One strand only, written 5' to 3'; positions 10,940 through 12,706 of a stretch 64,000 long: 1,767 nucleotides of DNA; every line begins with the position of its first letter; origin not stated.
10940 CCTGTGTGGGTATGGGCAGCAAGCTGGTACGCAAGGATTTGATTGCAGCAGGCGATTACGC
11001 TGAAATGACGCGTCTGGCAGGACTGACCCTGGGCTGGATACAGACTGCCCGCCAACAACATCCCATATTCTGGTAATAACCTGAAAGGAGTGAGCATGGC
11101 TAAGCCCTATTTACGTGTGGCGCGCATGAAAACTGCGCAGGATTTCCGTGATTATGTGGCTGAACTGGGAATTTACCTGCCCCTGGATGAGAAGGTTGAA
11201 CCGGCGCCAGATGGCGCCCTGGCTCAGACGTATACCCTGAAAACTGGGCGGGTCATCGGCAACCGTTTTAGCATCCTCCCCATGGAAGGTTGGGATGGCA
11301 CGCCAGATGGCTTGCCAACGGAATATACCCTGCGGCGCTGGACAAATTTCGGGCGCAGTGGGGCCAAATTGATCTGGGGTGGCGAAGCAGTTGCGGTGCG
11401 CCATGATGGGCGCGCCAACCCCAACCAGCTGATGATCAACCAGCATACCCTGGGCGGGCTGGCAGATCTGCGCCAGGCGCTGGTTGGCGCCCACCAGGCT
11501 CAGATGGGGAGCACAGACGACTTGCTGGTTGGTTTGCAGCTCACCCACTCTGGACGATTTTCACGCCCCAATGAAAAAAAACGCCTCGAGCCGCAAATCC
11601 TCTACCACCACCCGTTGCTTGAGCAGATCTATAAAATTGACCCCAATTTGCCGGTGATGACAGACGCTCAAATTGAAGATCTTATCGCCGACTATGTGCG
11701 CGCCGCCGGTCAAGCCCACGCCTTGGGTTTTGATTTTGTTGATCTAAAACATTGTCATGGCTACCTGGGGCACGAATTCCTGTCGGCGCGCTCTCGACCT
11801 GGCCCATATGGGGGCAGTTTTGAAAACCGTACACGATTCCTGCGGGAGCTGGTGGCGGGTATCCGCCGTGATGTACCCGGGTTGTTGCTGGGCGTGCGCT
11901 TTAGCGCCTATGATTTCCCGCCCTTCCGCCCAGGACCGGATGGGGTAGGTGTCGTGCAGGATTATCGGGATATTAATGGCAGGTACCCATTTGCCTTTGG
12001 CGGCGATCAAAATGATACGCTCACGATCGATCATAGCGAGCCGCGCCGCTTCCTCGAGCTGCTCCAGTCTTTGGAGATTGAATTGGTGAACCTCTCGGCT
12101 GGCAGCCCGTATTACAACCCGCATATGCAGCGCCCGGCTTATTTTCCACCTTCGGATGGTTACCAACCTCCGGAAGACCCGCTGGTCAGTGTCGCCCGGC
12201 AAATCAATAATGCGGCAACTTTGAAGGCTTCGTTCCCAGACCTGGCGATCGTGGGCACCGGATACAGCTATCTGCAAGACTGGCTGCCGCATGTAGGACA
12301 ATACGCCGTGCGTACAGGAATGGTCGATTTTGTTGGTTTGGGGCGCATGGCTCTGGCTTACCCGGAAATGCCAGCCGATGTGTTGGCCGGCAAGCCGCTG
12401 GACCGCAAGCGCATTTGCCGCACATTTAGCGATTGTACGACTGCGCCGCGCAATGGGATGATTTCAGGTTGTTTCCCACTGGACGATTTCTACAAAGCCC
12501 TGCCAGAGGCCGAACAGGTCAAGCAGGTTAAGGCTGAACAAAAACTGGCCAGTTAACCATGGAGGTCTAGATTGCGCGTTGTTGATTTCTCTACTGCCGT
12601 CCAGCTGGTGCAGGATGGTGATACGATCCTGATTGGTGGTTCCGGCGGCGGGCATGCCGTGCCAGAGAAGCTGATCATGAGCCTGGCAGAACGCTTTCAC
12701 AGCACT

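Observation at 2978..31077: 28-kb orphan catabolic island joining uronate, CoA-thioester, Zn-thiol and enolase chemistries: candidate undescribed pathway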

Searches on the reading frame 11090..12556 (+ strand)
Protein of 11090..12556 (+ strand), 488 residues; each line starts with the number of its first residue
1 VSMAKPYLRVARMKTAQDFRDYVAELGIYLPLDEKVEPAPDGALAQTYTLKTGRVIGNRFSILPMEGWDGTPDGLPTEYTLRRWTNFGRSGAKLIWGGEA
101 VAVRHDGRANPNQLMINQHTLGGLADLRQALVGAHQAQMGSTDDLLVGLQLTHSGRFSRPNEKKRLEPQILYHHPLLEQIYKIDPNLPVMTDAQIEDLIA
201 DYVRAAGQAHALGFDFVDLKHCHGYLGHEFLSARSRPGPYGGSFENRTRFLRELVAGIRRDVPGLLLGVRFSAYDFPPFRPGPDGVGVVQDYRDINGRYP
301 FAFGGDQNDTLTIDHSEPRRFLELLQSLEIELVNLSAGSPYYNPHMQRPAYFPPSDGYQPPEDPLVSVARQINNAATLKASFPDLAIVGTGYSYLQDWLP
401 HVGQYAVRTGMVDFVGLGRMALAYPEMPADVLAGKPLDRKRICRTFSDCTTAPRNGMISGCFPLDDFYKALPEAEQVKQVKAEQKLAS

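Call 3: search_protein_families(library=pfam, proteins=[window:11090-12556:+])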
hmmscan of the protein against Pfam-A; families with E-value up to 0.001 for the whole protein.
window:11090-12556:+ (488 aa): 1 family
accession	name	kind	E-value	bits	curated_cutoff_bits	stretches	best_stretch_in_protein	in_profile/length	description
PF00724.26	Oxidored_FMN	-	7.6e-22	78.5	27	1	56-275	13-229/342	NADH:flavin oxidoreductase / NADH oxidase family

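Call 6: search_protein_families(library=ncbifam, proteins=[window:11090-12556:+], max_evalue=0.00001)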
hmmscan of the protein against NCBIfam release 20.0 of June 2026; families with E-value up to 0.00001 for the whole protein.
window:11090-12556:+ (488 aa): 7 families
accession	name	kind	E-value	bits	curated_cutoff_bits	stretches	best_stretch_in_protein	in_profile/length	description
NF010047.0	PRK13523.1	equivalog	1.7e-20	73.3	431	1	46-277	7-222/339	NADPH dehydrogenase NamA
NF041087.1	bile_acid_BaiCD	equivalog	7.6e-17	60.6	825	1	184-264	126-208/642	bile acid Fe-S flavoenzyme BaiCD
NF006101.0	PRK08255.1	equivalog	1.2e-16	60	1078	1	47-276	402-630/768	bifunctional salicylyl-CoA 5-hydroxylase/oxidoreductase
TIGR03997.1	mycofact_OYE_2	equivalog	1.3e-16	60.2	793.15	1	189-276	131-221/645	mycofactocin system FadH/OYE family oxidoreductase 2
NF007899.0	PRK10605.1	subfamily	1.9e-14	53.7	403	1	191-271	153-235/365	N-ethylmaleimide reductase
NF045592.1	bili_reduct_N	equivalog_domain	1.2e-11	44.3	425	1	190-272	132-214/363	bilirubin reductase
NF045599.1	bili_reduct_long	exception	1.2e-10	40.3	750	1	190-271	132-213/641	bilirubin reductase, long form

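Call 30: search_solved_structures(query=window:11090-12556:+, max_evalue=0.001)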
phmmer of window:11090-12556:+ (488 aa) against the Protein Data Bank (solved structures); distinct sequences matched with E-value up to 0.001: 135 (the best 60 are shown).
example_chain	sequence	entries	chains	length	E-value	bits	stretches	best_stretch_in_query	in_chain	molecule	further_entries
5n6q_A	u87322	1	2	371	1e-17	67.4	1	43-276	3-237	NADH:flavin oxidoreductase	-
5cpl_A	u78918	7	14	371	1e-17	67.4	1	43-276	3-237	Xenobiotic reductase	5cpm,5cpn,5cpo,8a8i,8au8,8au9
8auh_A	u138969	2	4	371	1.3e-17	67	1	43-276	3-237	NADH:flavin oxidoreductase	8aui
8auf_A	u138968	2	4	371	3.6e-17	65.5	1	43-276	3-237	NADH:flavin oxidoreductase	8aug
3l67_A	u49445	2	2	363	6.5e-17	64.7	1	43-276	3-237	Xenobiotic reductase A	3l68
3l65_A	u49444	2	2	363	8.7e-17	64.3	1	43-276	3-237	Xenobiotic reductase A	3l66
3n14_A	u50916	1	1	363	1.9e-16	63.1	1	43-276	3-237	Xenobiotic reductase A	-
3l5l_A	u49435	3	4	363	2e-16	63.1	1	43-276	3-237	Xenobiotic reductase A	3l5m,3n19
2h8z_A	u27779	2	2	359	2.2e-16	62.9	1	43-276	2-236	Xenobiotic reductase A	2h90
2h8x_A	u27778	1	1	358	3.3e-16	62.4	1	43-276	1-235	Xenobiotic reductase A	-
3krz_A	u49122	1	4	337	4.8e-16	61.8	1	55-276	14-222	NADH:flavin oxidoreductase/NADH oxidase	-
3kru_A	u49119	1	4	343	5e-16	61.8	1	55-276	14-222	NADH:flavin oxidoreductase/NADH oxidase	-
4uth_A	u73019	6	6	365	6.3e-16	61.4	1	43-276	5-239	NADH:flavin oxidoreductase | XENOBIOTIC REDUCTASE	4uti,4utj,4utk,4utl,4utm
5lni_A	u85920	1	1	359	7.8e-16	61.1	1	43-276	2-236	NADH:flavin oxidoreductase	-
5lnj_A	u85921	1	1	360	7.9e-16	61.1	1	43-276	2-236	NADH:flavin oxidoreductase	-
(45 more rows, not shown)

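Call 44: find_homologous_proteins(query=window:11090-12556:+, max_evalue=1e-10)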
Query window:11090-12556:+ (488 aa): 8000 proteins with E <= 1e-10 among 8000 candidates; the best 120 are listed.
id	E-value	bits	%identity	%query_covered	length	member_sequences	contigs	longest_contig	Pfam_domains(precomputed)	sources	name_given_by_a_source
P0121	0.0e+0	1134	100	100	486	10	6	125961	PF00724.27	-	-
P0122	3.5e-287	971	85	100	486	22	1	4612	PF00724.27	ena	-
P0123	6.2e-281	951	84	99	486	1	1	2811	PF00724.27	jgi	jgi:NADPH2 dehydrogenase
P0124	1.5e-255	867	76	100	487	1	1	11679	PF00724.27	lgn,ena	-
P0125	3.0e-254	862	76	98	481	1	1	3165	PF00724.27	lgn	-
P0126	2.1e-253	860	76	99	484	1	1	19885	PF00724.27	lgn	-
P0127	1.5e-252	857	76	99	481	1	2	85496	PF00724.27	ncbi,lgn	-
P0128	1.6e-250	850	75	99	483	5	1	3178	PF00724.27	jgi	jgi:2,4-dienoyl-CoA reductase-like NADH-dependent reductase (Old Yellow Enzyme family)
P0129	5.3e-250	849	75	98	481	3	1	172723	PF00724.27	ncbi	-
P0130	2.2e-249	846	74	98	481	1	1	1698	PF00724.27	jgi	jgi:NADPH2 dehydrogenase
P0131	3.4e-249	846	74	99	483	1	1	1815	PF00724.27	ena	-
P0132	2.4e-248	843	74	98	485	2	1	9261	PF00724.27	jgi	jgi:2,4-dienoyl-CoA reductase-like NADH-dependent reductase (Old Yellow Enzyme family)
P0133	3.2e-247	839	74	99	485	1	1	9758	PF00724.27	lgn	-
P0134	3.5e-247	839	73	99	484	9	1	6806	PF00724.27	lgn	-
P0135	1.0e-246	838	74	99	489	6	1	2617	PF00724.27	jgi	jgi:2,4-dienoyl-CoA reductase-like NADH-dependent reductase (Old Yellow Enzyme family)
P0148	1.4e-243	827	73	99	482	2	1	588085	PF00724.27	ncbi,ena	-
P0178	4.8e-238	809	71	98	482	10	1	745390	PF00724.27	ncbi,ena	-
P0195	5.5e-236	802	70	99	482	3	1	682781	PF00724.27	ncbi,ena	-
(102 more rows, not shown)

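Call 45: find_encoding_contigs(protein=P0148, flank=10000, max_places=1)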
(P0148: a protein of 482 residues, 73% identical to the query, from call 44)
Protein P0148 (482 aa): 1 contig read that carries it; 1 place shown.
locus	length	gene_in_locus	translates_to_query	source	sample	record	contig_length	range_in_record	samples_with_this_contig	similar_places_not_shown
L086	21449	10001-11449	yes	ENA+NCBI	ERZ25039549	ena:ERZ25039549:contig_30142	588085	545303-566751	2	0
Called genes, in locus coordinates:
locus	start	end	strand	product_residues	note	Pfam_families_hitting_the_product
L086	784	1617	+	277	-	PF01261:AP_endonuc_2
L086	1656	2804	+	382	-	PF01408:GFO_IDH_MocA, PF02894:GFO_IDH_MocA_C, PF22725:GFO_IDH_MocA_C3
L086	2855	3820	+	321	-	PF00389:2-Hacid_dh, PF02826:2-Hacid_dh_C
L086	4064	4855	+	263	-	PF09339:HTH_IclR, PF01614:IclR_C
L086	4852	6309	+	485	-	PF00890:FAD_binding_2, PF01134:GIDA (faint), PF01266:DAO, PF03486:HI0933_like, PF07992:Pyr_redox_2 (faint), PF12831:FAD_oxidored, PF13450:NAD_binding_8 (faint)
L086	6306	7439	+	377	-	PF07470:Glyco_hydro_88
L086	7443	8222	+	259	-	PF00106:adh_short, PF08659:KR, PF13561:adh_short_C2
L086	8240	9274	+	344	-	PF00294:PfkB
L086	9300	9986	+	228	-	PF01081:Aldolase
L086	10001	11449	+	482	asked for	PF00724:Oxidored_FMN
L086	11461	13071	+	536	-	PF01144:CoA_trans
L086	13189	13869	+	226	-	PF00378:ECH_1, PF16113:ECH_2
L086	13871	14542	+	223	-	PF01557:FAA_hydrolase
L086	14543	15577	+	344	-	PF08240:ADH_N, PF16912:Glu_dehyd_C, PF00107:ADH_zinc_N, PF13602:ADH_zinc_N_2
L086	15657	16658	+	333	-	PF00356:LacI, PF00532:Peripla_BP_1, PF13407:Peripla_BP_4, PF13377:Peripla_BP_3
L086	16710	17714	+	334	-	PF01208:URO-D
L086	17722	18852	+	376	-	PF01208:URO-D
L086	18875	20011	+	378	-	PF02746:MR_MLE_N, PF13378:MR_MLE_C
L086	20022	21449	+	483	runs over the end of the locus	-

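Call 46: find_encoding_contigs(protein=P0178, flank=10000, max_places=1)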
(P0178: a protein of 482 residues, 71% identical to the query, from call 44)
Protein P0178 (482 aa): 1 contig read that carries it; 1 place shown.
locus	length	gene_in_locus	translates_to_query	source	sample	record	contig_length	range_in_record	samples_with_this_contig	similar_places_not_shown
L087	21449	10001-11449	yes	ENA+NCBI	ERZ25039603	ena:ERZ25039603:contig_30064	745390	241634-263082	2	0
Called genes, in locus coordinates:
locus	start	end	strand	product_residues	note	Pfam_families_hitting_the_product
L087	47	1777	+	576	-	PF01257:2Fe-2S_thioredx, PF01512:Complex1_51K, PF10531:SLBB (weak), PF22461:SLBB_2 (weak), PF10589:NADH_4Fe-4S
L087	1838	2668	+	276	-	PF02634:FdhD-NarQ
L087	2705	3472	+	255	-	PF00111:Fer2 (weak), PF13510:Fer2_4, PF13237:Fer4_10 (faint), PF22117:Fer4_Nqo3, PF12838:Fer4_7, PF13187:Fer4_9 (weak), PF00037:Fer4 (weak)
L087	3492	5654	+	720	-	PF04879:Molybdop_Fe4S4, PF00384:Molybdopterin, PF01568:Molydop_binding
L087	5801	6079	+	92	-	PF01614:IclR_C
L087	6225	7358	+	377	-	PF07470:Glyco_hydro_88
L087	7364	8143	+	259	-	PF00106:adh_short, PF08659:KR (weak), PF13561:adh_short_C2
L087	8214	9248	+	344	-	PF00294:PfkB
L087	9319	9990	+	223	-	PF01081:Aldolase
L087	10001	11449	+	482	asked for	PF00724:Oxidored_FMN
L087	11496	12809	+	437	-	PF09861:Lar_N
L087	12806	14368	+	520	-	PF00370:FGGY_N, PF02782:FGGY_C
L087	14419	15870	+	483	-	PF03446:NAD_binding_2, PF00393:6PGD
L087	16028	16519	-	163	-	PF02230:Abhydrolase_2 (faint), PF12146:Hydrolase_4 (weak), PF00561:Abhydrolase_1 (weak)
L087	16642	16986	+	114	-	-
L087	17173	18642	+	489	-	PF03600:CitMHS, PF03606:DcuC, PF03806:ABG_transport, PF02667:SCFA_trans (weak), PF03553:Na_H_antiporter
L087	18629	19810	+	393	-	PF10994:DUF2817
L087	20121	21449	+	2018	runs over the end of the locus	PF13205:Big_5, PF13205:Big_5, PF11974:bMG3, PF01835:MG2, PF07703:A2M_BRD, PF00207:A2M, PF07678:TED_complement, PF17973:bMG10, +3 more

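Call 47: find_encoding_contigs(protein=P0195, flank=10000, max_places=1)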
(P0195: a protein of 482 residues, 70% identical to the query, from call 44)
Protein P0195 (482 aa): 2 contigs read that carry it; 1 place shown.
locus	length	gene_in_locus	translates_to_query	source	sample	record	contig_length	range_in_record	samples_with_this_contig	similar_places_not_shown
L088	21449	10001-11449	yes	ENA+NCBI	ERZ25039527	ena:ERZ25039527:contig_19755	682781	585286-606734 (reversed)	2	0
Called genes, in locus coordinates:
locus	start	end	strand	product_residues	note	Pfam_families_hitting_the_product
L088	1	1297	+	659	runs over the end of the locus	PF00890:FAD_binding_2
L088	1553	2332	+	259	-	PF09339:HTH_IclR, PF01614:IclR_C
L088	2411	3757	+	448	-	PF13433:Peripla_BP_5, PF13458:Peripla_BP_6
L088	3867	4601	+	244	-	PF00005:ABC_tran, PF13304:AAA_21 (weak), PF12399:BCA_ABC_TP_C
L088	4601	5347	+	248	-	PF00005:ABC_tran, PF02463:SMC_N (faint), PF13304:AAA_21 (faint)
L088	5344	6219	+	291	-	PF02653:BPD_transp_2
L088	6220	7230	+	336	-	PF02653:BPD_transp_2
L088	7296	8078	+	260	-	PF00106:adh_short, PF08659:KR (weak), PF13561:adh_short_C2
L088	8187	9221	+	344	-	PF00294:PfkB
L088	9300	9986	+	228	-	PF01081:Aldolase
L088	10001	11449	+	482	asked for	PF00724:Oxidored_FMN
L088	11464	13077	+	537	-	PF01144:CoA_trans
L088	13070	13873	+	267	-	PF00378:ECH_1, PF16113:ECH_2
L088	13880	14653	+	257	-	PF01557:FAA_hydrolase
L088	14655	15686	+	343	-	PF08240:ADH_N, PF16912:Glu_dehyd_C, PF00107:ADH_zinc_N, PF13602:ADH_zinc_N_2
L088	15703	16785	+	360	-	PF00356:LacI, PF00532:Peripla_BP_1, PF13407:Peripla_BP_4, PF13377:Peripla_BP_3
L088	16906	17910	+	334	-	PF01208:URO-D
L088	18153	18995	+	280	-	PF00528:BPD_transp_1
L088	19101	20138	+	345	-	PF13379:NMT1_2, PF09084:NMT1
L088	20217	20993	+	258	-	PF00005:ABC_tran, PF13401:AAA_22 (faint), PF13304:AAA_21 (faint)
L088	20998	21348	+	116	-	PF07883:Cupin_2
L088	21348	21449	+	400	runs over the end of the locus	-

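Call 51: find_related_loci(query=A2, collection=metagenome_contigs, flank=10000)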
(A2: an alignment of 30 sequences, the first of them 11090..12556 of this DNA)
Query A2 (488 aa) in metagenome_contigs; peptide patterns used: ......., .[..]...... (x = any residue, [..] = any of these).
600 stretches matched a pattern (row limit reached: there are more); 590 encode a relative of the query (tblastn E <= 1e-3); the best 80 are kept; 80 distinct loci.
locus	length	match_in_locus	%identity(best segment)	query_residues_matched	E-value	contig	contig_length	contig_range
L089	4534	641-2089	70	3-484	0e+0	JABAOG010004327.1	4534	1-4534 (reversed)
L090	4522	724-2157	66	2-483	0e+0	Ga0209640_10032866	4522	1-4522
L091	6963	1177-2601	61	7-484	0e+0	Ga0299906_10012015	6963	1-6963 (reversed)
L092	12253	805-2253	64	2-488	0e+0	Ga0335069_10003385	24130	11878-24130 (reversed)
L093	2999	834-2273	62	2-485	0e+0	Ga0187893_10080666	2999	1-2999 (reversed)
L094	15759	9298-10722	60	7-481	0e+0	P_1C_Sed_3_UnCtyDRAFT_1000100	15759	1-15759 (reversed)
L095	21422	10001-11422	64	5-481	0e+0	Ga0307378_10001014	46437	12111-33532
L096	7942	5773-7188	63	7-485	0e+0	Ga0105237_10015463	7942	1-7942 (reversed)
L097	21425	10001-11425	62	7-485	0e+0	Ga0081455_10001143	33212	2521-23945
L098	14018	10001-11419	64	7-481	0e+0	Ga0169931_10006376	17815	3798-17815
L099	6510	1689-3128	61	2-485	0e+0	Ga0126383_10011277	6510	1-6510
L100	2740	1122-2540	61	7-483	0e+0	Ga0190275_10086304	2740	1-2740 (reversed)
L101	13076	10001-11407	64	7-481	0e+0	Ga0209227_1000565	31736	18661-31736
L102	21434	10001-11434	62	7-488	0e+0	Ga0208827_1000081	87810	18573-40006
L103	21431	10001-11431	63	3-482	0e+0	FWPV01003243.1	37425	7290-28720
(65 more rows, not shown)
